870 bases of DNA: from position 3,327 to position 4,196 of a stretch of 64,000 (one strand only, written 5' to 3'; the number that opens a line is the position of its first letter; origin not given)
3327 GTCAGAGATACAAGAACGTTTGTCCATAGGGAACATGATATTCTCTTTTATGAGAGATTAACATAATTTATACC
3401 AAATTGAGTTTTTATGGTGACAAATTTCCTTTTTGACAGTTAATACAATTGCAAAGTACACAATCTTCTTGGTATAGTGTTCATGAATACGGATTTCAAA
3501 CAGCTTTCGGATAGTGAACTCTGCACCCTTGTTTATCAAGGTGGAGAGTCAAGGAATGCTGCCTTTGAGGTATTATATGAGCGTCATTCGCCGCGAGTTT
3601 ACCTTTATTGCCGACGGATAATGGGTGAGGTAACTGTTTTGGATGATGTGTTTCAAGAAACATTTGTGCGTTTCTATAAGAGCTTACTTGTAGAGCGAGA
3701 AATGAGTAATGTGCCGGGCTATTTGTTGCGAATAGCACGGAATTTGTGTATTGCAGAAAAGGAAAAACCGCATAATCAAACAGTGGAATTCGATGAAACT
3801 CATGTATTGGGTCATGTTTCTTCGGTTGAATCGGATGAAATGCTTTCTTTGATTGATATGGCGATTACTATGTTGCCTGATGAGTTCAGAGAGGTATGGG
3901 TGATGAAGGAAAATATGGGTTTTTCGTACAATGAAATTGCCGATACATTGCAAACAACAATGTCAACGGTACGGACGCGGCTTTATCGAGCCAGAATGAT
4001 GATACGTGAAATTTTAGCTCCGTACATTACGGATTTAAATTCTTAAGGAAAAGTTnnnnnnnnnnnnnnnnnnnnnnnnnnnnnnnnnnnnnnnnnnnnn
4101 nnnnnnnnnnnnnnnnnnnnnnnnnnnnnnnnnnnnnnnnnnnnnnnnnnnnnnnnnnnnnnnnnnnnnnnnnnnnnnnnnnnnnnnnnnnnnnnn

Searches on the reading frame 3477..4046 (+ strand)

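Call 91: search_protein_families(library=pfam, proteins=[window:3477-4046:+], max_evalue=0.01)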
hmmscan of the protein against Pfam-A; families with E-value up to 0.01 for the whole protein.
window:3477-4046:+ (189 aa): 3 families
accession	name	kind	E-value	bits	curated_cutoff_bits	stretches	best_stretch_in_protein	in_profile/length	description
PF04542.20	Sigma70_r2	-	3.8e-11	43.1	24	1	33-93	1-63/71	Sigma-70 region 2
PF08281.18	Sigma70_r4_2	-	7.7e-10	38.7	25.7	1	125-174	3-52/54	Sigma-70, region 4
PF04545.22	Sigma70_r4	-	0.00024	21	24.1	1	132-178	4-50/50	Sigma-70, region 4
